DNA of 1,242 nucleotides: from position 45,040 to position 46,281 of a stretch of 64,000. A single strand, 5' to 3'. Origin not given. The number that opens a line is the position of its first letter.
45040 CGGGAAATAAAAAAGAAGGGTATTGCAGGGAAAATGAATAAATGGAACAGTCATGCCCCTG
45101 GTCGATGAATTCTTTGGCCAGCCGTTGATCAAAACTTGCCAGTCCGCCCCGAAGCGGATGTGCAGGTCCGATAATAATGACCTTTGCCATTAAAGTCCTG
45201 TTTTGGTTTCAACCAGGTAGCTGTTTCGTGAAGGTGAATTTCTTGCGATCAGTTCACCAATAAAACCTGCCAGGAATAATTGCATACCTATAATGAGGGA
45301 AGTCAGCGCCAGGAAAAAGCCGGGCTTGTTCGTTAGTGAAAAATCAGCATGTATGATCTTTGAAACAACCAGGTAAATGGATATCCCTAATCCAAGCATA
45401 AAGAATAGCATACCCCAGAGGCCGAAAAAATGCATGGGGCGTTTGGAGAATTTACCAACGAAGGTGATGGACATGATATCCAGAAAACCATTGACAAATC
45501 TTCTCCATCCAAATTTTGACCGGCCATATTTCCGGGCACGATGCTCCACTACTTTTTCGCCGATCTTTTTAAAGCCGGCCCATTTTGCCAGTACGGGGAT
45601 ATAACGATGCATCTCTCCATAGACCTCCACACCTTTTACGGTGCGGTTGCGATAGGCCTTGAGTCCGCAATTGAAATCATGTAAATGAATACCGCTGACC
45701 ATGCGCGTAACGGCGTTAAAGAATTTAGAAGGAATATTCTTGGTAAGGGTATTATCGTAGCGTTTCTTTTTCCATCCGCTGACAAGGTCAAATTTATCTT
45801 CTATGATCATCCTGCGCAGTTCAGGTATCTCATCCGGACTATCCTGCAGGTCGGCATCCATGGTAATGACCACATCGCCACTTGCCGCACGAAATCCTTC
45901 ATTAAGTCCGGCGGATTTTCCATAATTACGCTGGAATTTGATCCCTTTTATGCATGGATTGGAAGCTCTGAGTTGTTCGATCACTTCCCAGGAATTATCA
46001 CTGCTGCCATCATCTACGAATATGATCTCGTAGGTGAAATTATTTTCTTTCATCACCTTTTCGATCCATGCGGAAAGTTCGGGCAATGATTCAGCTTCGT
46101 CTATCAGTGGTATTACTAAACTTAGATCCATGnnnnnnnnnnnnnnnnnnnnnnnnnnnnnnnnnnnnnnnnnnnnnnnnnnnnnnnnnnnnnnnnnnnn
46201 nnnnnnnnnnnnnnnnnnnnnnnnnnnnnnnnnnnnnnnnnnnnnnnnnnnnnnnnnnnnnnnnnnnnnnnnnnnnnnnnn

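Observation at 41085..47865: Coupled envelope-glycosylation operon: pseudo-dihydroorotase, DUF4199, GT2, GT4, then the full GDP-heptose pathway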

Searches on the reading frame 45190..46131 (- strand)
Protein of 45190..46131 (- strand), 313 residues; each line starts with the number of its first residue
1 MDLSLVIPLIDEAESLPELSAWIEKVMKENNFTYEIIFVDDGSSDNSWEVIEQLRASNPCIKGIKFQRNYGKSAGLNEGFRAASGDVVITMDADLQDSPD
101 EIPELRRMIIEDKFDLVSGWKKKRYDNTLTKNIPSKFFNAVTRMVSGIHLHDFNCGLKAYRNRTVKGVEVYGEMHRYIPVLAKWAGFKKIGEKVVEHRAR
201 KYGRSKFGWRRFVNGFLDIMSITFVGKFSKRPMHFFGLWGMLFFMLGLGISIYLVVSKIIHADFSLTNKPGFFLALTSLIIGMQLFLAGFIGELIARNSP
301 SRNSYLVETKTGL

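Call 3: search_protein_families(library=pfam, proteins=[window:45190-46131:-])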
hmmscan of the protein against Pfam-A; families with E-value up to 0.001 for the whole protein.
window:45190-46131:- (313 aa): 4 families
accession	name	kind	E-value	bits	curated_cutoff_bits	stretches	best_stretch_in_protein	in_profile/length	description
PF00535.33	Glycos_transf_2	-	1.3e-30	107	23.3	1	4-162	1-161/168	Glycosyl transferase family 2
PF10111.15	Glyco_tranf_2_2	-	3.5e-09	37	27.3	1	19-108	11-105/276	Glycosyltransferase like family 2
PF13641.12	Glyco_tranf_2_3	-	3.4e-06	27.7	27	1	3-131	3-133/230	Glycosyltransferase like family 2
PF13506.12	Glyco_transf_21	-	4.7e-05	23.3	21.7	1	69-156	16-102/174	Glycosyl transferase family 21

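Call 4: search_protein_families(library=ncbifam, proteins=[window:45190-46131:-])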
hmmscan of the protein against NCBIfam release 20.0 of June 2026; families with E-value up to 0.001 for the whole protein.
window:45190-46131:- (313 aa): 21 families
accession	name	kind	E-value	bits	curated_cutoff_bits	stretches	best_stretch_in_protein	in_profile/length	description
NF007986.1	PRK10714.1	equivalog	4.8e-49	167.1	529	1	3-297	8-295/316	undecaprenyl-phosphate 4-deoxy-4-formamido-L-arabinose transferase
NF047588.1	GlcsyltransPgfSStrep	equivalog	7.2e-41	140.4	500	1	1-297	1-289/308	glycosyltransferase PgfS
TIGR04182.1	glyco_TIGR04182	equivalog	2.4e-17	63.3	325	1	3-297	2-284/293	S-layer glycoprotein N-glycosyltransferase AglJ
NF007482.0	PRK10073.1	equivalog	1.3e-15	57.3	423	1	2-147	7-149/334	glycosyltransferase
TIGR03937.1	PgaC_IcaA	equivalog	5.7e-15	55.2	422.3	1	3-95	47-136/407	poly-beta-1,6-N-acetyl-D-glucosamine synthase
TIGR04283.1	glyco_like_mftF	equivalog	3.3e-11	43.2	182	1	3-113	1-100/221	TIGR04283 family arsenosugar biosynthesis glycosyltransferase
NF041875.1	EPS_EpsD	equivalog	8.1e-11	41.9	370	1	3-102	1-97/325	exopolysaccharide biosynthesis glycosyltransferase EpsD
NF041391.1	DPhHxTase_Halo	equivalog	2.1e-10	39.9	375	1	31-169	22-154/213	dolichyl-phosphate hexose transferase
TIGR03965.1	mycofact_glyco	equivalog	2.5e-10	39.8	280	1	2-99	75-169/467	mycofactocin biosynthesis glycosyltransferase MftF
NF010496.0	PRK13915.1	equivalog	4.2e-09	35.9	262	1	3-119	33-153/307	glucosyl-3-phosphoglycerate synthase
NF045692.1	OglycostaseCruG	equivalog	7.6e-07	28.4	600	1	3-118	43-161/386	2'-O-glycosyltransferase CruG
NF047683.1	TeichurnBiosyTuaG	equivalog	8.3e-07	28.9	400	1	19-102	21-104/252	teichuronic acid biosynthesis protein TuaG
NF038302.1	EPS_HpsE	equivalog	1.4e-06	27.5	300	1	1-95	1-97/307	hormogonium polysaccharide biosynthesis glycosyltransferase HpsE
TIGR03111.1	glyc2_xrt_Gpos1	hypoth_equivalog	1.8e-06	27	363.95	1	3-102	51-149/439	TIGR03111 family XrtG-associated glycosyltransferase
NF053739.1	GlytfEpsEBac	equivalog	8e-06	25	450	1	19-94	16-92/265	glycosyltransferase EpsE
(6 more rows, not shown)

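Call 29: find_homologous_proteins(query=window:45190-46131:-, max_evalue=1e-20)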
Query window:45190-46131:- (313 aa): 8000 proteins with E <= 1e-20 among 8000 candidates; the best 120 are listed.
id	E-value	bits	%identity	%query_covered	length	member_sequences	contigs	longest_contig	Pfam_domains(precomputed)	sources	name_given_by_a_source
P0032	9.4e-209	710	100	100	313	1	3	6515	PF10111.15,PF13641.13,PF00535.33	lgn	-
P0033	2.8e-208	708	100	100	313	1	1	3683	PF10111.15,PF13641.13,PF00535.33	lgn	-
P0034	8.1e-205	697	98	100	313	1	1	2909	PF10111.15,PF13641.13,PF00535.33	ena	-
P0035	2.4e-202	689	95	100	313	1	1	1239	PF10111.15,PF13641.13,PF00535.33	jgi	jgi:glycosyltransferase involved in cell wall biosynthesis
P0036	1.4e-201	686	95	100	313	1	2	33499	PF10111.15,PF13641.13,PF00535.33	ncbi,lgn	-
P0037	1.9e-201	686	95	100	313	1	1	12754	PF10111.15,PF13641.13,PF00535.33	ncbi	-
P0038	1.8e-200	683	95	100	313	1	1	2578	PF10111.15,PF13641.13,PF00535.33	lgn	-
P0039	7.4e-199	677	95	100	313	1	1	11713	PF10111.15,PF13641.13,PF00535.33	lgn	-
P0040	9.9e-196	667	92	100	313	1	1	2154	PF10111.15,PF13641.13,PF00535.33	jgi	jgi:glycosyltransferase involved in cell wall biosynthesis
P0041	4.8e-195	665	91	100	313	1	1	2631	PF10111.15,PF13641.13,PF00535.33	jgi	jgi:glycosyltransferase involved in cell wall biosynthesis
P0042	2.2e-190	650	90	100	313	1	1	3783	PF10111.15,PF13641.13,PF00535.33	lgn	-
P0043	1.7e-189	647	90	100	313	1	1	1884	PF10111.15,PF13641.13,PF00535.33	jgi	-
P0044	3.2e-189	646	88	100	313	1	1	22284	PF10111.15,PF13641.13,PF00535.33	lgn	-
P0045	4.7e-189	645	89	100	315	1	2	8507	PF10111.15,PF13641.13,PF00535.33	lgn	-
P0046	1.2e-188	644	88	100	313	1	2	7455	PF10111.15,PF13641.13,PF00535.33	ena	-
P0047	1.3e-188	644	88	100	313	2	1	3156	PF10111.15,PF13641.13,PF00535.33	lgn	-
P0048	2.1e-188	643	88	100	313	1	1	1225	PF10111.15,PF13641.13,PF00535.33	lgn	-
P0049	2.9e-188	643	88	100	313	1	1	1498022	PF10111.15,PF13641.13,PF00535.33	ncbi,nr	ncbi:MAG: glycosyltransferase family 2 protein [Chitinophagaceae bacterium]|nr:glycosyltransferase f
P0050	3.7e-188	642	89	100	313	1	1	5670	PF10111.15,PF13641.13,PF00535.33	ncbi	-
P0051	3.8e-188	642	88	100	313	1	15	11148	PF10111.15,PF13641.13,PF00535.33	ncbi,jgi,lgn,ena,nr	ncbi:MAG TPA: glycosyltransferase family 2 protein [Chitinophagaceae bacterium]|nr:glycosyltransfera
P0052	5.9e-188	642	88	100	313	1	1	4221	PF10111.15,PF13641.13,PF00535.33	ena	-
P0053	7.0e-188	641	88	100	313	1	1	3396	PF10111.15,PF13641.13,PF00535.33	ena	-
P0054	7.3e-188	641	88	100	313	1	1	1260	PF10111.15,PF13641.13,PF00535.33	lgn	-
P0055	1.0e-187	641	89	100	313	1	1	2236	PF10111.15,PF13641.13,PF00535.33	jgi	jgi:glycosyltransferase involved in cell wall biosynthesis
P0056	1.1e-187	641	88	100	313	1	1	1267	PF10111.15,PF13641.13,PF00535.33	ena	-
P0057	1.4e-187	640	87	100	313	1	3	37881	PF10111.15,PF13641.13,PF00535.33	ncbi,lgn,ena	-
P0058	1.5e-187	640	87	100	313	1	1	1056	PF10111.15,PF13641.13,PF00535.33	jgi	jgi:glycosyltransferase involved in cell wall biosynthesis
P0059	1.8e-187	640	87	100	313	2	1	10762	PF10111.15,PF13641.13,PF00535.33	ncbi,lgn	-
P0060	2.0e-187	640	88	100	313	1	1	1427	PF10111.15,PF13641.13,PF00535.33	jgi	jgi:glycosyltransferase involved in cell wall biosynthesis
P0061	2.2e-187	640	87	100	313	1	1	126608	PF10111.15,PF13641.13,PF00535.33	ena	-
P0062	3.0e-187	639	87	100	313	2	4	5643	PF10111.15,PF13641.13,PF00535.33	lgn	-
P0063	3.4e-187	639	87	100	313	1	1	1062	PF10111.15,PF13641.13,PF00535.33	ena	-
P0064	3.4e-187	639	87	100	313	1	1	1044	PF10111.15,PF13641.13,PF00535.33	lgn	-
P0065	4.1e-187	639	88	100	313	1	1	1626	PF10111.15,PF13641.13,PF00535.33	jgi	jgi:glycosyltransferase involved in cell wall biosynthesis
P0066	4.1e-187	639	88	100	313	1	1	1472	PF10111.15,PF13641.13,PF00535.33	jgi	-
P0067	4.3e-187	639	86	100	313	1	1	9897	PF10111.15,PF13641.13,PF00535.33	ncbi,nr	ncbi:MAG TPA: glycosyltransferase family 2 protein [Chitinophagaceae bacterium]|nr:glycosyltransfera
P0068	4.3e-187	639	87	100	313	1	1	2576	PF10111.15,PF13641.13,PF00535.33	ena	-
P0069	4.8e-187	639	86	100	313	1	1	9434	PF10111.15,PF13641.13,PF00535.33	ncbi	-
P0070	4.9e-187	639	88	100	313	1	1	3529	PF10111.15,PF13641.13,PF00535.33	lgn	-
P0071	6.6e-187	638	88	100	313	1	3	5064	PF10111.15,PF13641.13,PF00535.33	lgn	-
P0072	7.6e-187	638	89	100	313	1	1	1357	PF10111.15,PF13641.13,PF00535.33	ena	-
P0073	8.2e-187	638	89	100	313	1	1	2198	PF10111.15,PF13641.13,PF00535.33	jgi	jgi:glycosyltransferase involved in cell wall biosynthesis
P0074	8.6e-187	638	88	100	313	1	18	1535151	PF10111.15,PF13641.13,PF00535.33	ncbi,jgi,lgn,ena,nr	ncbi:MAG: glycosyltransferase family 2 protein [Chitinophagaceae bacterium]|nr:glycosyltransferase f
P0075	9.8e-187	638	87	100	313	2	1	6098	PF10111.15,PF13641.13,PF00535.33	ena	-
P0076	9.8e-187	638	87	100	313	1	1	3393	PF10111.15,PF13641.13,PF00535.33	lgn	-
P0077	1.0e-186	637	88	100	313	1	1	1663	PF10111.15,PF13641.13,PF00535.33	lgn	-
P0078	1.1e-186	637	88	100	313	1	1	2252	PF10111.15,PF13641.13,PF00535.33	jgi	-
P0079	1.2e-186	637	88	100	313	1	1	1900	PF10111.15,PF13641.13,PF00535.33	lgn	-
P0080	1.3e-186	637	88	100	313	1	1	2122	PF10111.15,PF13641.13,PF00535.33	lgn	-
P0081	1.4e-186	637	87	100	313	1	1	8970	PF10111.15,PF13641.13,PF00535.33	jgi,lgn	-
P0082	1.5e-186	637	87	100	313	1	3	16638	PF10111.15,PF13641.13,PF00535.33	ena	-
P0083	1.7e-186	637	88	100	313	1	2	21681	PF10111.15,PF13641.13,PF00535.33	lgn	-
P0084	1.9e-186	637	88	100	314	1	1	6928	PF10111.15,PF13641.13,PF00535.33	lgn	-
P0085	2.0e-186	637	87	100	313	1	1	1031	PF10111.15,PF13641.13,PF00535.33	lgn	-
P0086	2.2e-186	636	88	100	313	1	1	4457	PF10111.15,PF13641.13,PF00535.33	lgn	-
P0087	2.2e-186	636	87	100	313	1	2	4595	PF10111.15,PF13641.13,PF00535.33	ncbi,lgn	-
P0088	2.2e-186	636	88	100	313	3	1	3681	PF10111.15,PF13641.13,PF00535.33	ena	-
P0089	2.3e-186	636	88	100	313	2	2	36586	PF10111.15,PF13641.13,PF00535.33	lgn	-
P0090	2.3e-186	636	87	100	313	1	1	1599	PF10111.15,PF13641.13,PF00535.33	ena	-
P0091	2.6e-186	636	87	100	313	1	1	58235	PF10111.15,PF13641.13,PF00535.33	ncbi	ncbi:MAG: glycosyltransferase family 2 protein [Chitinophagaceae bacterium]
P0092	2.6e-186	636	87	100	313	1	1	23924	PF10111.15,PF13641.13,PF00535.33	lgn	-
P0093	2.8e-186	636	86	100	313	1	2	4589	PF10111.15,PF13641.13,PF00535.33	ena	-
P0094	3.1e-186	636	87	100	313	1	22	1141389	PF10111.15,PF13641.13,PF00535.33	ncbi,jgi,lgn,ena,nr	ncbi:MAG: glycosyltransferase family 2 protein [Chitinophagaceae bacterium]|nr:glycosyltransferase f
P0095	3.2e-186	636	88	100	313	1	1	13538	PF10111.15,PF13641.13,PF00535.33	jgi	-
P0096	3.2e-186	636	86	100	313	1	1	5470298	PF10111.15,PF13641.13,PF00535.33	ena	-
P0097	3.3e-186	636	87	100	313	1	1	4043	PF10111.15,PF13641.13,PF00535.33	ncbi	-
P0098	3.5e-186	636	88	100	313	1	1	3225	PF10111.15,PF13641.13,PF00535.33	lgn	-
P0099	3.6e-186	636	87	100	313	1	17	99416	PF10111.15,PF13641.13,PF00535.33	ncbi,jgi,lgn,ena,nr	ncbi:MAG: glycosyltransferase family 2 protein [Chitinophagales bacterium]|nr:glycosyltransferase fa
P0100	4.2e-186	635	88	100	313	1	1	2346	PF10111.15,PF13641.13,PF00535.33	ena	-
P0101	4.4e-186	635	87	100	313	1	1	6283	PF10111.15,PF13641.13,PF00535.33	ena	-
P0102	4.4e-186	635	87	100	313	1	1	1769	PF10111.15,PF13641.13,PF00535.33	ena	-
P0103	5.1e-186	635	86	100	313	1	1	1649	PF10111.15,PF13641.13,PF00535.33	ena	-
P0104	5.4e-186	635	86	100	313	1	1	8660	PF10111.15,PF13641.13,PF00535.33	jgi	jgi:glycosyltransferase involved in cell wall biosynthesis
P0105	5.7e-186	635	86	100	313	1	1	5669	PF10111.15,PF13641.13,PF00535.33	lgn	-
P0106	5.7e-186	635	88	100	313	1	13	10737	PF10111.15,PF13641.13,PF00535.33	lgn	-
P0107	5.8e-186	635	87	100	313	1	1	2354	PF10111.15,PF13641.13,PF00535.33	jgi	-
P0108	5.8e-186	635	88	100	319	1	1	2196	PF10111.15,PF13641.13,PF00535.33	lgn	-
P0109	6.7e-186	635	87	100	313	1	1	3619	PF10111.15,PF13641.13,PF00535.33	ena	-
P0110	7.3e-186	635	87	100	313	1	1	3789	PF10111.15,PF13641.13,PF00535.33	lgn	-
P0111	7.9e-186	635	86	100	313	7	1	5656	PF10111.15,PF13641.13,PF00535.33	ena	-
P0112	8.1e-186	635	87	100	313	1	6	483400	PF10111.15,PF13641.13,PF00535.33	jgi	jgi:glycosyltransferase involved in cell wall biosynthesis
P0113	8.2e-186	634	86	100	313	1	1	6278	PF10111.15,PF13641.13,PF00535.33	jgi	-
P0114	9.1e-186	634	86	100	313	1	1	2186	PF10111.15,PF13641.13,PF00535.33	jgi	jgi:glycosyltransferase involved in cell wall biosynthesis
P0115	9.7e-186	634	88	100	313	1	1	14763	PF10111.15,PF13641.13,PF00535.33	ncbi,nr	ncbi:MAG: glycosyltransferase family 2 protein [Chitinophagaceae bacterium]|nr:glycosyltransferase f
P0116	9.9e-186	634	88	100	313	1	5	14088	PF10111.15,PF13641.13,PF00535.33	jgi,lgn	-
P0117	1.0e-185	634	88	100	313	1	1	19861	PF10111.15,PF13641.13,PF00535.33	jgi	-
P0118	1.0e-185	634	87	100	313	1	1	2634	PF10111.15,PF13641.13,PF00535.33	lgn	-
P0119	1.1e-185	634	86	100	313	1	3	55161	PF10111.15,PF13641.13,PF00535.33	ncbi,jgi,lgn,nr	ncbi:MAG: glycosyltransferase family 2 protein [Bacteroidota bacterium]|nr:glycosyltransferase famil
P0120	1.2e-185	634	86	100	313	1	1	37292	PF10111.15,PF13641.13,PF00535.33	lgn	-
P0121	1.2e-185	634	86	100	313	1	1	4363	PF10111.15,PF13641.13,PF00535.33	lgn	-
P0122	1.3e-185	634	87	100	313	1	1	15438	PF10111.15,PF13641.13,PF00535.33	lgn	-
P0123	1.3e-185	634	88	100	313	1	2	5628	PF10111.15,PF13641.13,PF00535.33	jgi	jgi:glycosyltransferase involved in cell wall biosynthesis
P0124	1.3e-185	634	86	100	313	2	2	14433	PF10111.15,PF13641.13,PF00535.33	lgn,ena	-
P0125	1.3e-185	634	86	100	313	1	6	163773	PF10111.15,PF13641.13,PF00535.33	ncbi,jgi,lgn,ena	-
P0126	1.3e-185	634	87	100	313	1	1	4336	PF10111.15,PF13641.13,PF00535.33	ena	-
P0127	1.4e-185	634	87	100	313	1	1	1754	PF10111.15,PF13641.13,PF00535.33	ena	-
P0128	1.4e-185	634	88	100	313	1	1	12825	PF10111.15,PF13641.13,PF00535.33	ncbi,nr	ncbi:MAG: glycosyltransferase family 2 protein [Chitinophagaceae bacterium]|nr:glycosyltransferase f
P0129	1.5e-185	634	86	100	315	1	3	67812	PF10111.15,PF13641.13,PF00535.33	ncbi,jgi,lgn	-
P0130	1.5e-185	634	86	100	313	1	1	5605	PF10111.15,PF13641.13,PF00535.33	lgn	-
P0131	1.6e-185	634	88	100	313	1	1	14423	PF10111.15,PF13641.13,PF00535.33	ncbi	-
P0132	1.6e-185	634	87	100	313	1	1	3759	PF10111.15,PF13641.13,PF00535.33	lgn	-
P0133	1.8e-185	633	87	100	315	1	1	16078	PF10111.15,PF13641.13,PF00535.33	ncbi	ncbi:MAG: glycosyltransferase family 2 protein [Chitinophagaceae bacterium]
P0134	1.8e-185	633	88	100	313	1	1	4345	PF10111.15,PF13641.13,PF00535.33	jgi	jgi:glycosyltransferase involved in cell wall biosynthesis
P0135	1.8e-185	633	87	100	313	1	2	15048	PF10111.15,PF13641.13,PF00535.33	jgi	jgi:glycosyltransferase involved in cell wall biosynthesis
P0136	1.9e-185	633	88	100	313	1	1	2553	PF10111.15,PF00535.33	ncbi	-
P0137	2.0e-185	633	88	100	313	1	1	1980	PF10111.15,PF13641.13,PF00535.33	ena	-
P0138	2.0e-185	633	86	100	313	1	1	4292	PF10111.15,PF13506.14,PF13641.13,PF00535.33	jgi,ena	-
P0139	2.0e-185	633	87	100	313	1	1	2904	PF10111.15,PF13641.13,PF00535.33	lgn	-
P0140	2.1e-185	633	86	100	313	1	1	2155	PF10111.15,PF13641.13,PF00535.33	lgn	-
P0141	2.2e-185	633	87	100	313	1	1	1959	PF10111.15,PF13641.13,PF00535.33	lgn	-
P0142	2.3e-185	633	86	100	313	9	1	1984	PF10111.15,PF13641.13,PF00535.33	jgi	jgi:glycosyltransferase involved in cell wall biosynthesis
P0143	2.4e-185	633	87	100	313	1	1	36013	PF10111.15,PF13641.13,PF00535.33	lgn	-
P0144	2.4e-185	633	87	100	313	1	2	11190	PF10111.15,PF13641.13,PF00535.33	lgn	-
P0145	2.4e-185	633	87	100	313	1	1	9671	PF10111.15,PF13506.14,PF13641.13,PF00535.33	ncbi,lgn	-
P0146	2.4e-185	633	88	100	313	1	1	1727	PF10111.15,PF13641.13,PF00535.33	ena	-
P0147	2.4e-185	633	87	100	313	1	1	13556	PF10111.15,PF13641.13,PF00535.33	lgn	-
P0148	2.6e-185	633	88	100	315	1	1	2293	PF10111.15,PF13641.13,PF00535.33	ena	-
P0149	2.7e-185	633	88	100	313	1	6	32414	PF10111.15,PF13641.13,PF00535.33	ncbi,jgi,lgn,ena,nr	ncbi:MAG: glycosyltransferase family 2 protein [Bacteroidota bacterium]|nr:glycosyltransferase famil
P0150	2.9e-185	633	87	100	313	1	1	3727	PF10111.15,PF13641.13,PF00535.33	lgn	-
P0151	3.0e-185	633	87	100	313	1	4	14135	PF10111.15,PF13641.13,PF00535.33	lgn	-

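Call 64: search_solved_structures(query=window:45190-46131:-, max_evalue=0.00001)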
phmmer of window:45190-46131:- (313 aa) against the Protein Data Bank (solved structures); distinct sequences matched with E-value up to 0.00001: 12.
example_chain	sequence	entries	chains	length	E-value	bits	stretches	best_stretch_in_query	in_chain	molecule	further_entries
9hwj_A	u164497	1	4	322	1.8e-41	145.5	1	3-297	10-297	Undecaprenyl-phosphate 4-deoxy-4-formamido-L-arabinose transferase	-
9bhc_C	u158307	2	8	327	1.8e-39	138.9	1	3-297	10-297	Undecaprenyl-phosphate 4-deoxy-4-formamido-L-arabinose transferase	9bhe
8vxh_A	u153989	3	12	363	2.6e-39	138.4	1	3-297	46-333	Undecaprenyl-phosphate 4-deoxy-4-formamido-L-arabinose transferase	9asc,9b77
5eke_A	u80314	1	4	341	1.8e-29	106.1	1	2-298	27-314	Uncharacterized glycosyltransferase sll0501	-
5ekp_C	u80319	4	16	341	4.2e-29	104.9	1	2-298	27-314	Uncharacterized glycosyltransferase sll0501 | Glycosyltransferase sll0501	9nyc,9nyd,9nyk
9nye_A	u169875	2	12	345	4.4e-29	104.8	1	2-298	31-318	Glycosyltransferase sll0501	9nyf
5mlz_A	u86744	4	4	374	2.8e-18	69.3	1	1-208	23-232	Dolichol monophosphate mannose synthase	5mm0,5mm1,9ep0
2z87_A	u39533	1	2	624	5.3e-10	42.1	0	3-118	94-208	Chondroitin synthase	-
2z86_A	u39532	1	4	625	5.3e-10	42.1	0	3-118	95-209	Chondroitin synthase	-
8bz8_A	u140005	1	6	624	2.4e-06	30.1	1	3-121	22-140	Glycosyltransferase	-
8bz4_A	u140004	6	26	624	2.4e-06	30.1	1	3-121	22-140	Glycosyltransferase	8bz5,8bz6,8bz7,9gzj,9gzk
6p61_A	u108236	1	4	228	4.7e-06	29.2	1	32-116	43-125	Glycosyltransferase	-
